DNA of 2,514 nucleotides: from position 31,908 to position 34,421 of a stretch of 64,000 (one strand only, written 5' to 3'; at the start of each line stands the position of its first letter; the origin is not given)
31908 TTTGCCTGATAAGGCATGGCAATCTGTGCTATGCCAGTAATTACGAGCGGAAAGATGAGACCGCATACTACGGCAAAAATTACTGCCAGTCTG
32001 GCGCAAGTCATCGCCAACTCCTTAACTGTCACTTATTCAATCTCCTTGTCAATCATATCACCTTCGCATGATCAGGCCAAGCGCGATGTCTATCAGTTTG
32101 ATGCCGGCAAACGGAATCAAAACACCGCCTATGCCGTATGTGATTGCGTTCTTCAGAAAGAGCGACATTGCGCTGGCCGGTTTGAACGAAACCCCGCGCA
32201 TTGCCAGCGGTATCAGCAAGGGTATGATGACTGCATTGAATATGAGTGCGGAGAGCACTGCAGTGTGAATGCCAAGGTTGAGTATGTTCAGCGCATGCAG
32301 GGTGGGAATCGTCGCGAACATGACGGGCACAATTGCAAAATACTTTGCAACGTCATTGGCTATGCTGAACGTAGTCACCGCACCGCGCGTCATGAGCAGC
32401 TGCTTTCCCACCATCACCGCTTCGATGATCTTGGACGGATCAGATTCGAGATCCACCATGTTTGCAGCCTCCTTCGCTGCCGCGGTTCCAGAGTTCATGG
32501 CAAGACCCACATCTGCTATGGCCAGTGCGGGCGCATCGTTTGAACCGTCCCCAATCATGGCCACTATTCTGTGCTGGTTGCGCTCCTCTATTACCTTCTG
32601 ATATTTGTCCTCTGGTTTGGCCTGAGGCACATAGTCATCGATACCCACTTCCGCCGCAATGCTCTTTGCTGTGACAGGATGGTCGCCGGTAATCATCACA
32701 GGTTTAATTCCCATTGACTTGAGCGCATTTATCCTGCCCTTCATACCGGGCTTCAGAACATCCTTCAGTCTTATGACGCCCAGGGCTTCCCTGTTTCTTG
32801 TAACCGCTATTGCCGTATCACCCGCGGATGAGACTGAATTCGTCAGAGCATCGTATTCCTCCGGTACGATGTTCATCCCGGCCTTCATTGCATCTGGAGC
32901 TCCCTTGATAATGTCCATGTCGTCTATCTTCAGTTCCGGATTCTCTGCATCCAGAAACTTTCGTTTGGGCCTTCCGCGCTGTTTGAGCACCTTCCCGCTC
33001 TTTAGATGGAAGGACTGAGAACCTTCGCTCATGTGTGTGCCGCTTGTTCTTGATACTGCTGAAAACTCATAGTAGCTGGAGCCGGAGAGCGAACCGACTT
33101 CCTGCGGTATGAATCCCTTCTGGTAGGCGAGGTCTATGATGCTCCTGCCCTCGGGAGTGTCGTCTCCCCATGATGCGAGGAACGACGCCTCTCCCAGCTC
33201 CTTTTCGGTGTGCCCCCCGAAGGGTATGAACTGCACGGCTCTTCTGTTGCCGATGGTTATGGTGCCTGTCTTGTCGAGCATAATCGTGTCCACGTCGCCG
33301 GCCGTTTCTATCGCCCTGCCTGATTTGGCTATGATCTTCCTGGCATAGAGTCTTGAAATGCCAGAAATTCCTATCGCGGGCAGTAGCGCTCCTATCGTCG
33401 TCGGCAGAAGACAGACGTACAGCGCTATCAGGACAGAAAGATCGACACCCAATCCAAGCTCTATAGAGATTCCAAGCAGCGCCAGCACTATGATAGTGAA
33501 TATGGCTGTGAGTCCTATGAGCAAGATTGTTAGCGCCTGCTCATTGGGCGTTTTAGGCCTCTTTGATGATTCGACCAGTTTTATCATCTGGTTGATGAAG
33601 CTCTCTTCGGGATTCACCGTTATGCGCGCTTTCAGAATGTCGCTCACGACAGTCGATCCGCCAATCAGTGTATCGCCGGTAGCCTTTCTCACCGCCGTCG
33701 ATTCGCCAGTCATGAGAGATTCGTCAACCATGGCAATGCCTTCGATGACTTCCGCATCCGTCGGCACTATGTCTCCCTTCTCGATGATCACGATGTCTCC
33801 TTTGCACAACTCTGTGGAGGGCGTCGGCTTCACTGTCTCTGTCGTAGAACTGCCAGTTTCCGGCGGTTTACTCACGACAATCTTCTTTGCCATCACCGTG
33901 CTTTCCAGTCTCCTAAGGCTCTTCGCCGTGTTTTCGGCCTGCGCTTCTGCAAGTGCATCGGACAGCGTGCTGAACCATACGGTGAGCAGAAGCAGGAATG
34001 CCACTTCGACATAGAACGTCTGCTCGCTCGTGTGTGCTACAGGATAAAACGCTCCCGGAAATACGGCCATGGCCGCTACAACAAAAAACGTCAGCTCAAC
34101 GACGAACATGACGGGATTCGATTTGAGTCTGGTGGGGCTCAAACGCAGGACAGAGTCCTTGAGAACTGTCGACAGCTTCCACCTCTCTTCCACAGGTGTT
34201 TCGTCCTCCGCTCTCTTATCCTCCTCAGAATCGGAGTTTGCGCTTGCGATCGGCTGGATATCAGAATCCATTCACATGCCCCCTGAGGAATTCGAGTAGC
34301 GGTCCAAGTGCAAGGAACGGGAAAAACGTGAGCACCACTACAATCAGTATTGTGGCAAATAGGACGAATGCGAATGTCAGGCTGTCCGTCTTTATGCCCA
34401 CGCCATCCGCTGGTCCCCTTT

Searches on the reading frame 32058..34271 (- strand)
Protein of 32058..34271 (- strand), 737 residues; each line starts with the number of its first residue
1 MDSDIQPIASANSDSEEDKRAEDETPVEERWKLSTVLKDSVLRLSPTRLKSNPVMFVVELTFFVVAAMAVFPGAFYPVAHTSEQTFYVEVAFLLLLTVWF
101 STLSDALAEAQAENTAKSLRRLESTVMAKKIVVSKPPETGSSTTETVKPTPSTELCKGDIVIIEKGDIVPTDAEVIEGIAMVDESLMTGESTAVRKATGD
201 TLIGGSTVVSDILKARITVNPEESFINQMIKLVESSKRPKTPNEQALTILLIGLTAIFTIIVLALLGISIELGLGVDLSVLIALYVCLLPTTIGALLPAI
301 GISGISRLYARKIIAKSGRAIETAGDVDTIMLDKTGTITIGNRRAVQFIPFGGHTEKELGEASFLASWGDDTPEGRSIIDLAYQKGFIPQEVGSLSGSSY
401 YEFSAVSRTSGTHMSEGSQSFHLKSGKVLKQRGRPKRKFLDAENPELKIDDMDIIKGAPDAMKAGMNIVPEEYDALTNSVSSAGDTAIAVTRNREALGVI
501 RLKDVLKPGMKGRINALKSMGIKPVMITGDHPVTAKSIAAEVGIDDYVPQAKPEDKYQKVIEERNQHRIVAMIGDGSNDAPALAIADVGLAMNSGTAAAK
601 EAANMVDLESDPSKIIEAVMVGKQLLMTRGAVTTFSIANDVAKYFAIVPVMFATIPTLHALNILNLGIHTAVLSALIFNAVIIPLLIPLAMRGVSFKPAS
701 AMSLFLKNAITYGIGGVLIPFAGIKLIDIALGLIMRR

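Call 44: search_protein_families(library=ncbifam, proteins=[window:32058-34271:-], max_evalue=0.001)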
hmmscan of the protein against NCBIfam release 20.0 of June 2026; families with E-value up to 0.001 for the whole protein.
window:32058-34271:- (737 aa): 22 families
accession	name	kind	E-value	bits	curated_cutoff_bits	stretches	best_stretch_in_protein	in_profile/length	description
TIGR01497.1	kdpB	equivalog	2.7e-217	723.1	527.9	2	34-419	14-390/675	potassium-transporting ATPase subunit KdpB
NF010609.0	PRK14010.1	equivalog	3.6e-189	630.2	1323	2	447-734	379-672/673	K(+)-transporting ATPase subunit B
TIGR01525.1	ATPase-IB_hvy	subfamily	1.9e-89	301.1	346.25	1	85-658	12-539/560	heavy metal translocating P-type ATPase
TIGR01494.1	ATPase_P-type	subfamily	1.1e-69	235.2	62.3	2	450-657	275-471/478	HAD-IC family P-type ATPase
TIGR01512.1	ATPase-IB2_Cd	subfamily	1.2e-67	228.7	313.5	2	485-658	305-472/494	cadmium family heavy metal-translocating P-type ATPase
TIGR01511.1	ATPase-IB1_Cu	subfamily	2.1e-64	218.3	397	2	474-624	338-484/542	copper-translocating P-type ATPase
NF008262.1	PRK11033.1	equivalog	3.7e-54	184.4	1005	2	449-604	505-656/731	zinc/cadmium/mercury/lead-transporting ATPase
NF033775.1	P_type_ZntA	exception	7.3e-50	170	1240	2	467-604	522-657/732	Zn(II)/Cd(II)/Pb(II) translocating P-type ATPase ZntA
TIGR01647.1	ATPase-IIIA_H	equivalog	1.3e-46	159.2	615.5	2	52-548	36-485/755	plasma-membrane proton-efflux P-type ATPase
NF007952.0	PRK10671.1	equivalog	1.3e-46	159.2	1316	2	449-626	599-775/838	copper-exporting P-type ATPase CopA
TIGR01522.1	ATPase-IIA2_Ca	equivalog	1.4e-30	105.8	798.3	3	550-664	570-686/854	calcium-transporting P-type ATPase, PMR1-type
TIGR01657.1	P-ATPase-V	hypoth_equivalog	8.2e-30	103.1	618.25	4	93-197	195-291/1055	ATP13A2 family polyamine export P-type ATPase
TIGR01517.1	ATPase-IIB_Ca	equivalog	2.4e-29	102.1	507.05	2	496-627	535-687/882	calcium-translocating P-type ATPase, PMCA-type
TIGR01116.1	ATPase-IIA1_Ca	equivalog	5.3e-29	100.9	703.4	2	496-670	457-646/799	calcium-translocating P-type ATPase, SERCA-type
TIGR01524.1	ATPase-IIIB_Mg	equivalog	2.9e-27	94.9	610.75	2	87-368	87-377/867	magnesium-translocating P-type ATPase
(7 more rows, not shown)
